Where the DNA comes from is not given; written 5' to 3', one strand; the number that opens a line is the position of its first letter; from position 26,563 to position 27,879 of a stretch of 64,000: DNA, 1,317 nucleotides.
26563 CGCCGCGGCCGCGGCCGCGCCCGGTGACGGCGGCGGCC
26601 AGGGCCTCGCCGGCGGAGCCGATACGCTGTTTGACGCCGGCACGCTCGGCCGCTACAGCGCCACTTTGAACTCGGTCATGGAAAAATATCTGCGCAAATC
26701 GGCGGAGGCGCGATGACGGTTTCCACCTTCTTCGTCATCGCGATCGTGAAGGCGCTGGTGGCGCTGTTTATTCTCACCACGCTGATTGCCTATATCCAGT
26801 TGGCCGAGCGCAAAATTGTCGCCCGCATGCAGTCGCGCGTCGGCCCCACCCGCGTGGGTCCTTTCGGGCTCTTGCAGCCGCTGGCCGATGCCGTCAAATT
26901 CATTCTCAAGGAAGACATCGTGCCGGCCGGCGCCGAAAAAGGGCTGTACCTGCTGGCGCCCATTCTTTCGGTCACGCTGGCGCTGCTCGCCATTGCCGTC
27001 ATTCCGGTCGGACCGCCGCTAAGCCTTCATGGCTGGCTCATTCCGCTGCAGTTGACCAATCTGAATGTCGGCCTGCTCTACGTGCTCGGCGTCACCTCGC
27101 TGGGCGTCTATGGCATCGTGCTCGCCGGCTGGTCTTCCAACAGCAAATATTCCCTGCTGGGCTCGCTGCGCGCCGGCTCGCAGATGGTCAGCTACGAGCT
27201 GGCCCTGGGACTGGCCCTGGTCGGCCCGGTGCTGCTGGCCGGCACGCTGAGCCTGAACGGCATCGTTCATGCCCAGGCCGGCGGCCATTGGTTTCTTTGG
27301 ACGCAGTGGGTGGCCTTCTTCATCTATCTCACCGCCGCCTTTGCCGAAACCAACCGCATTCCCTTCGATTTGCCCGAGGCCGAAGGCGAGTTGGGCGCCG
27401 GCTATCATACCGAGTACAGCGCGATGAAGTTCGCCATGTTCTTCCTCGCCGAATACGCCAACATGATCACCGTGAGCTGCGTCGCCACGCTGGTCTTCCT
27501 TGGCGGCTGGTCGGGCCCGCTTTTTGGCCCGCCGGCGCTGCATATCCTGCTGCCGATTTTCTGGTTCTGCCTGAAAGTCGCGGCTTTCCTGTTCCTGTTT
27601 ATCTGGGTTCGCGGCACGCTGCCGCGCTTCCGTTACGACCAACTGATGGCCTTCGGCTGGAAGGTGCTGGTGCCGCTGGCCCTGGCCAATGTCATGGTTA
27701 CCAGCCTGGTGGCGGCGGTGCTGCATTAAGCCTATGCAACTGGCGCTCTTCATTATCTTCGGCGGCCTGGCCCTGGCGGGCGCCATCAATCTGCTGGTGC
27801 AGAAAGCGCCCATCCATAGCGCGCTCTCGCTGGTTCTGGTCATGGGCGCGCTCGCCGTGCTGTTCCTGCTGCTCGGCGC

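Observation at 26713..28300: nuoH is followed after 4 nt by nuoJ with no nuoI (TYKY/N6a-N6b subunit)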

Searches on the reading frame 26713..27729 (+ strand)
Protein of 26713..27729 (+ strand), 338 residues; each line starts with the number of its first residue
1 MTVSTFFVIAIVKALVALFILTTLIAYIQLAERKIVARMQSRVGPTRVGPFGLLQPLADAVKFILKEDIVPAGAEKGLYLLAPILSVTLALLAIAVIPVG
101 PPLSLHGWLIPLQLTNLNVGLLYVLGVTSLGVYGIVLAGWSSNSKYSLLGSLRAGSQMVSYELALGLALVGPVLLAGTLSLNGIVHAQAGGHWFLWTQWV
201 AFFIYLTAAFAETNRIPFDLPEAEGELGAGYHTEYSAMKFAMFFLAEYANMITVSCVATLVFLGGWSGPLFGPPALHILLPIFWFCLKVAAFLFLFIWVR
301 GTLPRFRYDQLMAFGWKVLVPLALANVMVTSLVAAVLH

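Call 3: search_protein_families(library=pfam, proteins=[window:26713-27729:+])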
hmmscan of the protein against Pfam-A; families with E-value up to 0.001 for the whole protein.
window:26713-27729:+ (338 aa): 1 family
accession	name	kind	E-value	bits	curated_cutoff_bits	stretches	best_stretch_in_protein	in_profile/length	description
PF00146.26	NADHdh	-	3.6e-126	421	27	1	13-330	2-297/298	NADH dehydrogenase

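Call 6: find_homologous_proteins(query=window:26713-27729:+)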
Query window:26713-27729:+ (338 aa): 8000 proteins with E <= 0.001 among 8000 candidates; the best 120 are listed.
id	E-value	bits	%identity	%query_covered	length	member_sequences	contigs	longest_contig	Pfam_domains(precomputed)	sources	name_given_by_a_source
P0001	4.4e-213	725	100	100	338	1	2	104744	PF00146.27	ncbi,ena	-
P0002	1.1e-212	724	100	100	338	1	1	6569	PF00146.27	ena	-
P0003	7.1e-196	668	91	100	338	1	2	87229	PF00146.27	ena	-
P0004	6.1e-195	665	91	100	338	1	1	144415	PF00146.27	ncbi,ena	-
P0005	1.1e-164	566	78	99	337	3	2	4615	PF00146.27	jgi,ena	-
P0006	4.5e-164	564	78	99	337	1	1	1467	PF00146.27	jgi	-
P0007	7.0e-164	563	78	98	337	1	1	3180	PF00146.27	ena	-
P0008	7.6e-164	563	78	98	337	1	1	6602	PF00146.27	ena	-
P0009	2.3e-163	562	77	99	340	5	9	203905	PF00146.27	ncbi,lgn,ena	-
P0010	2.9e-163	561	77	99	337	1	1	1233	PF00146.27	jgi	-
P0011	5.4e-163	560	78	99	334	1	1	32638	PF00146.27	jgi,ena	-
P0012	6.6e-163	560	78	98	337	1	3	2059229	PF00146.27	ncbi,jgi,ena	-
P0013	7.3e-163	560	77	99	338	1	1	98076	PF00146.27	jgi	jgi:NADH-quinone oxidoreductase subunit H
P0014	7.9e-163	560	78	98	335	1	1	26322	PF00146.27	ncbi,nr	ncbi:MAG TPA: NADH-quinone oxidoreductase subunit NuoH [Terriglobales bacterium]|nr:NADH-quinone oxi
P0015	9.8e-163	559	77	98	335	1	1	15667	PF00146.27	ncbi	-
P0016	1.3e-162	559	77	99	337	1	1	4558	PF00146.27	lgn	-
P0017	5.3e-162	557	78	99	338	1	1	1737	PF00146.27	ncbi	ncbi:MAG: NADH-quinone oxidoreductase subunit NuoH [Chloroflexota bacterium]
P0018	1.5e-161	556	77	98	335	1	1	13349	PF00146.27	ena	-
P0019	4.6e-161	554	76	98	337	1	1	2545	PF00146.27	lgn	-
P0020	4.8e-161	554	77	99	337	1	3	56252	PF00146.27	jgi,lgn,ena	-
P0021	7.1e-161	553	77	99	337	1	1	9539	PF00146.27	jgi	-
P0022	7.7e-161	553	77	99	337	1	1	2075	PF00146.27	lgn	-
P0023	8.8e-161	553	77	99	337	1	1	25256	PF00146.27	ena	-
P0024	2.0e-160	552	77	98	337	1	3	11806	PF00146.27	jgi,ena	-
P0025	2.9e-160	551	77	99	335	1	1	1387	PF00146.27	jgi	jgi:NADH-quinone oxidoreductase subunit H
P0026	3.7e-160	551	76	98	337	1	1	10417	PF00146.27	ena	-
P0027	5.9e-160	550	77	99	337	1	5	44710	PF00146.27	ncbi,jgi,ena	ncbi:MAG TPA: NADH-quinone oxidoreductase subunit NuoH [Terriglobales bacterium]|jgi:NADH-quinone ox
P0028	8.1e-160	550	76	99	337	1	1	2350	PF00146.27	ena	-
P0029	1.1e-159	549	76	99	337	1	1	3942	PF00146.27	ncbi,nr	ncbi:MAG TPA: NADH-quinone oxidoreductase subunit NuoH [Terriglobales bacterium]|nr:NADH-quinone oxi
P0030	2.5e-159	548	76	99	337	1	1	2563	PF00146.27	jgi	jgi:NADH-quinone oxidoreductase subunit H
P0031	3.0e-159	548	76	99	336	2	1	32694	PF00146.27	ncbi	ncbi:MAG: NADH-quinone oxidoreductase subunit NuoH [Terriglobales bacterium]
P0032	4.4e-159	547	76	99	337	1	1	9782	PF00146.27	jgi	jgi:NADH-quinone oxidoreductase subunit H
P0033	1.0e-158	546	76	99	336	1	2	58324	PF00146.27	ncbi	ncbi:MAG: NADH-quinone oxidoreductase subunit NuoH [Terriglobales bacterium]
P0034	3.7e-158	544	75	100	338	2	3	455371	PF00146.27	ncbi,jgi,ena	ncbi:MAG: NADH-quinone oxidoreductase subunit NuoH [Terriglobales bacterium]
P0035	6.1e-158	544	76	98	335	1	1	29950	PF00146.27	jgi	jgi:NADH-quinone oxidoreductase subunit H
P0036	1.4e-157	543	77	99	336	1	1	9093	PF00146.27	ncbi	ncbi:MAG: NADH-quinone oxidoreductase subunit NuoH [Terriglobales bacterium]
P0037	1.4e-157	542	76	99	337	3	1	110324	PF00146.27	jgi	-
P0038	1.8e-157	542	75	99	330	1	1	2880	PF00146.27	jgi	jgi:NADH-quinone oxidoreductase subunit H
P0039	2.2e-157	542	76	99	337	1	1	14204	PF00146.27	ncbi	ncbi:MAG: NADH-quinone oxidoreductase subunit NuoH [Terriglobales bacterium]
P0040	3.1e-157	541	75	99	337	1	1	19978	PF00146.27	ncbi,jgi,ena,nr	ncbi:MAG TPA: NADH-quinone oxidoreductase subunit NuoH [Terriglobales bacterium]|nr:NADH-quinone oxi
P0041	2.5e-156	538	76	99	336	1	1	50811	PF00146.27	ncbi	ncbi:MAG: NADH-quinone oxidoreductase subunit NuoH [Terriglobales bacterium]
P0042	2.5e-156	538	75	99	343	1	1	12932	PF00146.27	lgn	-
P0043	4.4e-156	538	76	99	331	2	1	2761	PF00146.27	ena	-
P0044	5.2e-156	537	76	99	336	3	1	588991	PF00146.27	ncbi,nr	ncbi:MAG: NADH-quinone oxidoreductase subunit NuoH [Acidobacteria bacterium]|nr:MAG: NADH-quinone ox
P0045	8.3e-156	537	73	99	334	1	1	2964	PF00146.27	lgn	-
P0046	1.7e-155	536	71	100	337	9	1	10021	PF00146.27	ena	-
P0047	2.1e-155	535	73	99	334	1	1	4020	PF00146.27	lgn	-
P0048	2.8e-155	535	74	99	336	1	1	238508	PF00146.27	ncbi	-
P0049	4.5e-155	534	74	99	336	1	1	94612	PF00146.27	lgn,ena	-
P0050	1.1e-154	533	75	99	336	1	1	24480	PF00146.27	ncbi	-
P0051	5.6e-153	527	76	97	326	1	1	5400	PF00146.27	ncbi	ncbi:MAG: NADH-quinone oxidoreductase subunit NuoH, partial [Terriglobales bacterium]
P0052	3.1e-152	525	71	99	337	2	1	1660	PF00146.27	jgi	-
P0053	4.1e-152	525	72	99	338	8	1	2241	PF00146.27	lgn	-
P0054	5.1e-152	524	72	99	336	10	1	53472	PF00146.27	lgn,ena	-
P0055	4.9e-151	521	71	99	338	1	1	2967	PF00146.27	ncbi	ncbi:MAG: NADH-quinone oxidoreductase subunit NuoH [Terriglobales bacterium]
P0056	2.6e-149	515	69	99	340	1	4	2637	PF00146.27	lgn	-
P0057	7.7e-148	510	70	99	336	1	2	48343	PF00146.27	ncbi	ncbi:MAG: NADH-quinone oxidoreductase subunit NuoH [Terriglobales bacterium]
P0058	3.4e-147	508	76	92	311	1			PF00146.27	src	-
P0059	3.2e-146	505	68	98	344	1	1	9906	PF00146.27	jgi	jgi:NADH-quinone oxidoreductase subunit H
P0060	1.9e-145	503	66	100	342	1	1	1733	PF00146.27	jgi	jgi:NADH-quinone oxidoreductase subunit H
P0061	2.4e-145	502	68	99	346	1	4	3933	PF00146.27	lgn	-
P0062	2.7e-145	502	68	98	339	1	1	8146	PF00146.27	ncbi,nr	ncbi:MAG: NADH-quinone oxidoreductase subunit NuoH [Acidobacteria bacterium]|nr:NADH-quinone oxidore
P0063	5.6e-145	501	65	100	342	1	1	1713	PF00146.27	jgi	jgi:NADH-quinone oxidoreductase subunit H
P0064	6.7e-145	501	65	100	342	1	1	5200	PF00146.27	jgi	jgi:NADH-quinone oxidoreductase subunit H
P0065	1.3e-144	500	68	99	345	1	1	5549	PF00146.27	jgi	jgi:NADH-quinone oxidoreductase subunit H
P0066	1.5e-144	500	68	99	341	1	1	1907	PF00146.27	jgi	jgi:NADH-quinone oxidoreductase subunit H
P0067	1.6e-144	500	69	99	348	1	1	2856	PF00146.27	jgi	-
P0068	1.7e-144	500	68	98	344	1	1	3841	PF00146.27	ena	-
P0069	2.0e-144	499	66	99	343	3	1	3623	PF00146.27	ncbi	-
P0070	3.0e-144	499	78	88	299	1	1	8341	PF00146.27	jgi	jgi:NADH-quinone oxidoreductase subunit H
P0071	3.2e-144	499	68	99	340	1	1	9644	PF00146.27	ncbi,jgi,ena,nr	ncbi:MAG TPA: NADH-quinone oxidoreductase subunit NuoH [Terriglobales bacterium]|nr:NADH-quinone oxi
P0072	4.3e-144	498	68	98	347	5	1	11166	PF00146.27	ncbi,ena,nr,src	ncbi:MAG TPA: NADH-quinone oxidoreductase subunit NuoH [Terriglobales bacterium]|nr:NADH-quinone oxi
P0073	6.2e-144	498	68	99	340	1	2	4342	PF00146.27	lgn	-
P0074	7.5e-144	497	67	99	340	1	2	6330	PF00146.27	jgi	jgi:NADH-quinone oxidoreductase subunit H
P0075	1.1e-143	497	68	99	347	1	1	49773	PF00146.27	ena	-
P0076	1.2e-143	497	68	98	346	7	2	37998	PF00146.27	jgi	jgi:NADH-quinone oxidoreductase subunit H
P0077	1.3e-143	497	66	99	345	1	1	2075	PF00146.27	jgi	jgi:NADH-quinone oxidoreductase subunit H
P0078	2.0e-143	496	67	99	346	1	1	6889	PF00146.27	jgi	jgi:NADH-quinone oxidoreductase subunit H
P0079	2.2e-143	496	65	100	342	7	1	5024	PF00146.27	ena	-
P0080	2.4e-143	496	67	99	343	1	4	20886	PF00146.27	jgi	jgi:NADH-quinone oxidoreductase subunit H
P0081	3.6e-143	495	66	99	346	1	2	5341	PF00146.27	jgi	jgi:NADH-quinone oxidoreductase subunit H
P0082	3.7e-143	495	65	99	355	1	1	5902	PF00146.27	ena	-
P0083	4.1e-143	495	67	99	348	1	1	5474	PF00146.27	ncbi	ncbi:MAG: NADH-quinone oxidoreductase subunit NuoH [Terriglobales bacterium]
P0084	4.8e-143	495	68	98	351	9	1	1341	PF00146.27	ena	-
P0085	5.7e-143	494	67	100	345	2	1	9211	PF00146.27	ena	-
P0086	5.7e-143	494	66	99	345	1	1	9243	PF00146.27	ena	-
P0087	9.8e-143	494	66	99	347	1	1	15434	PF00146.27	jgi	jgi:NADH-quinone oxidoreductase subunit H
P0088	1.0e-142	494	65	99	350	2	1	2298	PF00146.27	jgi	-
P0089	1.1e-142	494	67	99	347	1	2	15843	PF00146.27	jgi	-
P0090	1.1e-142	494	65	99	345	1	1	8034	PF00146.27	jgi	-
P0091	1.2e-142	493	64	99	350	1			PF00146.27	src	-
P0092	2.2e-142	493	68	99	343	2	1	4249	PF00146.27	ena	-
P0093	2.6e-142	492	68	99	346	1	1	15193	PF00146.27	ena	-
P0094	3.2e-142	492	67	98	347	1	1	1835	PF00146.27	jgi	jgi:NADH-quinone oxidoreductase subunit H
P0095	4.1e-142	492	66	99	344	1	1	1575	PF00146.27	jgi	jgi:NADH-quinone oxidoreductase subunit H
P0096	4.2e-142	492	66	99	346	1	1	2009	PF00146.27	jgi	jgi:NADH-quinone oxidoreductase subunit H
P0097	4.4e-142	492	66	100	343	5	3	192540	PF00146.27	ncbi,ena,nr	ncbi:MAG TPA: NADH-quinone oxidoreductase subunit NuoH [Terriglobales bacterium]|nr:NADH-quinone oxi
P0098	4.7e-142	491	67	99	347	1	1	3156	PF00146.27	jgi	jgi:NADH-quinone oxidoreductase subunit H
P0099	5.8e-142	491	66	99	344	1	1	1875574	PF00146.27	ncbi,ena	-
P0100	6.2e-142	491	65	99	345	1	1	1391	PF00146.27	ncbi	-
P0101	8.0e-142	491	66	99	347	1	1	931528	PF00146.27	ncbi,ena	-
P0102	8.1e-142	491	67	99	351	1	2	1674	PF00146.27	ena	-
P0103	1.0e-141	490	66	99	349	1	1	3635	PF00146.27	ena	-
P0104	1.0e-141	490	66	99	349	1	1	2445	PF00146.27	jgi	-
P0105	1.0e-141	490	66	99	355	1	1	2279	PF00146.27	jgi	jgi:NADH-quinone oxidoreductase subunit H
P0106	1.1e-141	490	66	99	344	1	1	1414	PF00146.27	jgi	-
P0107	1.2e-141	490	67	99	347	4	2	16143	PF00146.27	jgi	jgi:NADH-quinone oxidoreductase subunit H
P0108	1.6e-141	490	67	99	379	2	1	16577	PF00146.27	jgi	jgi:NADH-quinone oxidoreductase subunit H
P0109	1.7e-141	490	67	99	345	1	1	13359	PF00146.27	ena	-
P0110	1.7e-141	490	65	99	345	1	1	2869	PF00146.27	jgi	jgi:NADH-quinone oxidoreductase subunit H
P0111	2.1e-141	489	67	99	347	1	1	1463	PF00146.27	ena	-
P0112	2.5e-141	489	65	99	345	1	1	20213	PF00146.27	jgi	jgi:NADH-quinone oxidoreductase subunit H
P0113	2.5e-141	489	67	99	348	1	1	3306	PF00146.27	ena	-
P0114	2.8e-141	489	65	99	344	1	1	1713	PF00146.27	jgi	jgi:NADH-quinone oxidoreductase subunit H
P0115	3.1e-141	489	66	99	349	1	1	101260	PF00146.27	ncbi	-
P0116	3.8e-141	488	66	99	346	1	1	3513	PF00146.27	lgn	-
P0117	4.2e-141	488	68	98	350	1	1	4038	PF00146.27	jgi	jgi:NADH-quinone oxidoreductase subunit H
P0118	4.6e-141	488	66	99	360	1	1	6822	PF00146.27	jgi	jgi:NADH-quinone oxidoreductase subunit H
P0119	5.2e-141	488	66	99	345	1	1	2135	PF00146.27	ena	-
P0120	5.5e-141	488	66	99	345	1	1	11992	PF00146.27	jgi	jgi:NADH-quinone oxidoreductase subunit H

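Call 7: search_protein_families(library=ncbifam, proteins=[window:26713-27729:+])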
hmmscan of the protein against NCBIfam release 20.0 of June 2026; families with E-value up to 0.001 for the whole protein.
window:26713-27729:+ (338 aa): 7 families
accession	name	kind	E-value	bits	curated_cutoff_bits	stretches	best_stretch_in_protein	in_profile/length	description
NF004743.0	PRK06076.1-4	equivalog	2.9e-133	444.9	494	1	7-335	13-343/433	NADH-quinone oxidoreductase subunit NuoH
NF004745.0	PRK06076.1-6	equivalog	2.6e-115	385.3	450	1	5-335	10-334/341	NADH-quinone oxidoreductase subunit NuoH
NF004741.0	PRK06076.1-2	equivalog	2.2e-106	355.9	305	1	6-336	21-335/337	NADH-quinone oxidoreductase subunit NuoH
NF004740.0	PRK06076.1-1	equivalog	1.2e-102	343.8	399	1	7-334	11-320/325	NADH-quinone oxidoreductase subunit NuoH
NF004742.0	PRK06076.1-3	equivalog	2.6e-98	329.5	531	1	6-333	20-347/356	NADH-quinone oxidoreductase subunit NuoH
NF040610.1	F420_dehyd_FpoH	exception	9.8e-88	294.7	475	1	5-335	4-337/339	F420H2 dehydrogenase subunit FpoH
NF004744.0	PRK06076.1-5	equivalog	7.4e-76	255.7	542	1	21-332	42-361/372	NADH-quinone oxidoreductase subunit NuoH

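Call 8: find_encoding_contigs(protein=P0001, flank=10000, max_places=4)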
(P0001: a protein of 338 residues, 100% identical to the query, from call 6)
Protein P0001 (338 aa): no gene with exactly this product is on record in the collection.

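Call 9: find_encoding_contigs(protein=P0012, flank=10000, max_places=3)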
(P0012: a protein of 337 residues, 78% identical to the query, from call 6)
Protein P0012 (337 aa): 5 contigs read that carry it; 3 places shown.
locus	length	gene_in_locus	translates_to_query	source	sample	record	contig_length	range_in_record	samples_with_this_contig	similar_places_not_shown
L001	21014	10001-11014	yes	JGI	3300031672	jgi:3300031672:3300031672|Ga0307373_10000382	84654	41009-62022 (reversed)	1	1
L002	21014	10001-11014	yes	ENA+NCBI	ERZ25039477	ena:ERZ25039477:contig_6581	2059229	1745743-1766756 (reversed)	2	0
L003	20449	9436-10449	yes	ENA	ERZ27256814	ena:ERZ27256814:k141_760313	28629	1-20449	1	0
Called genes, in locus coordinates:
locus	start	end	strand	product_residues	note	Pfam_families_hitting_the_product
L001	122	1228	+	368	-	PF00270:DEAD, PF00271:Helicase_C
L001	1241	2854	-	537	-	-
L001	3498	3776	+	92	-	PF06945:DUF1289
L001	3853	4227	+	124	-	PF00507:Oxidored_q4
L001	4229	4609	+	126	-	PF00329:Complex1_30kDa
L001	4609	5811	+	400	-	PF00346:Complex1_49kDa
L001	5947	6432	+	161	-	PF01257:2Fe-2S_thioredx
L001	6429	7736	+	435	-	PF01512:Complex1_51K, PF10531:SLBB, PF22461:SLBB_2, PF10589:NADH_4Fe-4S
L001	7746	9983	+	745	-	PF13510:Fer2_4, PF10588:NADH-G_4Fe-4S_3, PF00037:Fer4 (faint), PF13237:Fer4_10 (weak), PF22117:Fer4_Nqo3, PF04879:Molybdop_Fe4S4, PF00384:Molybdopterin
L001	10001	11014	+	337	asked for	PF00146:NADHdh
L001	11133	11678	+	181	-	PF00499:Oxidored_q3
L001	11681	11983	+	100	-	PF00420:Oxidored_q2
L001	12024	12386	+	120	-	PF05635:23S_rRNA_IVP, PF22296:bAvd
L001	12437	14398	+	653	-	PF00662:Proton_antipo_N, PF00361:Proton_antipo_M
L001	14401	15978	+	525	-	PF00361:Proton_antipo_M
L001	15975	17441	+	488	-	PF00361:Proton_antipo_M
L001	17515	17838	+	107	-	-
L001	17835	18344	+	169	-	-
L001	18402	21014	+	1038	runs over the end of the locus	PF14870:PSII_BNR (faint), PF25852:DUF6242_C (faint), PF02012:BNR (faint), PF15902:Sortilin-Vps10, PF13088:BNR_2 (weak), PF15902:Sortilin-Vps10 (weak)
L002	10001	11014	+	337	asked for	PF00146:NADHdh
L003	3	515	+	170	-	?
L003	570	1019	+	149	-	PF15956:DUF4760 (weak)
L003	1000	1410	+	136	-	PF06094:GGACT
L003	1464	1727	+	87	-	PF01649:Ribosomal_S20p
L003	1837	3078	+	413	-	PF04851:ResIII (faint), PF00270:DEAD, PF00271:Helicase_C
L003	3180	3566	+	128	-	PF00507:Oxidored_q4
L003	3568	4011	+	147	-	PF00329:Complex1_30kDa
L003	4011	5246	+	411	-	PF00346:Complex1_49kDa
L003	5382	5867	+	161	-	PF01257:2Fe-2S_thioredx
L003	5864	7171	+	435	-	PF01512:Complex1_51K, PF10531:SLBB, PF22461:SLBB_2, PF10589:NADH_4Fe-4S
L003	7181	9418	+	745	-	PF13510:Fer2_4, PF10588:NADH-G_4Fe-4S_3, PF00037:Fer4 (faint), PF13237:Fer4_10 (weak), PF22117:Fer4_Nqo3, PF04879:Molybdop_Fe4S4, PF00384:Molybdopterin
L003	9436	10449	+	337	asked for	PF00146:NADHdh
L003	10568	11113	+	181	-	PF00499:Oxidored_q3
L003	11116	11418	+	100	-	PF00420:Oxidored_q2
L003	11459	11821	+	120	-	PF05635:23S_rRNA_IVP, PF22296:bAvd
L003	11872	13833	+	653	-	PF00662:Proton_antipo_N, PF00361:Proton_antipo_M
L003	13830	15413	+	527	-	PF00361:Proton_antipo_M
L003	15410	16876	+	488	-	PF00361:Proton_antipo_M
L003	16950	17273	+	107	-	-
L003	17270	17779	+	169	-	-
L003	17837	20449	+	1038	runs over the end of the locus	PF14870:PSII_BNR (faint), PF25852:DUF6242_C (faint), PF02012:BNR (faint), PF15902:Sortilin-Vps10, PF13088:BNR_2 (weak), PF15902:Sortilin-Vps10 (weak)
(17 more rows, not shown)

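Call 16: find_encoding_contigs(protein=P0099, flank=10000, max_places=2)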
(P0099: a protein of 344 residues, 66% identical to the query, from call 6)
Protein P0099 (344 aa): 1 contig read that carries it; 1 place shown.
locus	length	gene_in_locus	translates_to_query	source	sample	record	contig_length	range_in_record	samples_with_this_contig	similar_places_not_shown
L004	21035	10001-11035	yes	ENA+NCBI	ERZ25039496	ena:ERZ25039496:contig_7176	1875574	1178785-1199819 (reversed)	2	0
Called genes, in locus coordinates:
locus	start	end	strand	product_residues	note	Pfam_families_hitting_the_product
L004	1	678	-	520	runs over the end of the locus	PF00083:Sugar_tr, PF06609:TRI12, PF07690:MFS_1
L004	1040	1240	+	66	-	PF02597:ThiS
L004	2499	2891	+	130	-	PF00507:Oxidored_q4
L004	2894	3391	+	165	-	PF00329:Complex1_30kDa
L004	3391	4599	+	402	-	PF00346:Complex1_49kDa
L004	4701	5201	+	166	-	-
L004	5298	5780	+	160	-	PF01257:2Fe-2S_thioredx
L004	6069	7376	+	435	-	PF01512:Complex1_51K, PF22461:SLBB_2, PF10531:SLBB (weak), PF10589:NADH_4Fe-4S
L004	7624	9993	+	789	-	PF00111:Fer2 (weak), PF13510:Fer2_4, PF10588:NADH-G_4Fe-4S_3, PF12838:Fer4_7 (faint), PF00037:Fer4 (faint), PF22117:Fer4_Nqo3, PF04879:Molybdop_Fe4S4 (weak), PF00384:Molybdopterin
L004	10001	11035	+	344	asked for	PF00146:NADHdh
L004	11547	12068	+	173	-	PF00499:Oxidored_q3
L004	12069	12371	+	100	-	PF00420:Oxidored_q2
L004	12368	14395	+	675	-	PF00662:Proton_antipo_N, PF00361:Proton_antipo_M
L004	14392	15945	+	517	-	PF01059:Oxidored_q5_N (weak), PF00361:Proton_antipo_M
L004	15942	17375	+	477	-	PF00361:Proton_antipo_M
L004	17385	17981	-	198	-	PF00300:His_Phos_1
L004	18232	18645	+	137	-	PF02566:OsmC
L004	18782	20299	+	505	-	PF12704:MacB_PCD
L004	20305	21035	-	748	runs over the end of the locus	PF13188:PAS_8 (faint), PF00989:PAS, PF08447:PAS_3 (faint), PF13426:PAS_9, PF00989:PAS (weak), PF13426:PAS_9 (weak), PF02518:HATPase_c, PF00072:Response_reg, +1 more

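Call 17: find_encoding_contigs(protein=P0004, flank=10000, max_places=2)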
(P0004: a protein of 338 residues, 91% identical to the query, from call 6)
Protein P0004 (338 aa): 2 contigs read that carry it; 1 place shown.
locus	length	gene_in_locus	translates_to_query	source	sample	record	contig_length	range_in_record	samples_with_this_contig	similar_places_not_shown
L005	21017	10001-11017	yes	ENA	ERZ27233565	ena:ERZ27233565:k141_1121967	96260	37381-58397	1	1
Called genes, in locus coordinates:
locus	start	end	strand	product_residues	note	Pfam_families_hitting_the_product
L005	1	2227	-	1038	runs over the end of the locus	PF00873:ACR_tran, PF03176:MMPL (weak)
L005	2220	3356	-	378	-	PF25917:BSH_RND, PF25973:BSH_CzcB (weak), PF25944:Beta-barrel_RND (weak)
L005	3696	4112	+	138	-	PF00507:Oxidored_q4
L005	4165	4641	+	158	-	PF00329:Complex1_30kDa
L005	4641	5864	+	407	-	PF00346:Complex1_49kDa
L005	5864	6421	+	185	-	PF01257:2Fe-2S_thioredx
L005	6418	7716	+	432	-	PF01512:Complex1_51K, PF10531:SLBB, PF22461:SLBB_2, PF10589:NADH_4Fe-4S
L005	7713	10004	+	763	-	PF13510:Fer2_4, PF12837:Fer4_6 (faint), PF12838:Fer4_7 (faint), PF10588:NADH-G_4Fe-4S_3, PF22117:Fer4_Nqo3, PF00037:Fer4 (faint), PF04879:Molybdop_Fe4S4, PF00384:Molybdopterin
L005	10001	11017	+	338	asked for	PF00146:NADHdh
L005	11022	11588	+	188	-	PF00499:Oxidored_q3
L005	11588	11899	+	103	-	PF00420:Oxidored_q2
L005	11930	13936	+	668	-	PF00662:Proton_antipo_N, PF00361:Proton_antipo_M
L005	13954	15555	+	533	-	PF00361:Proton_antipo_M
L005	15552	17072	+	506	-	PF00361:Proton_antipo_M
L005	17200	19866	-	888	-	PF12704:MacB_PCD, PF02687:FtsX, PF12704:MacB_PCD, PF02687:FtsX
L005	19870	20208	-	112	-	PF03551:PadR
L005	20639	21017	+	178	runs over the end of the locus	PF04191:PEMT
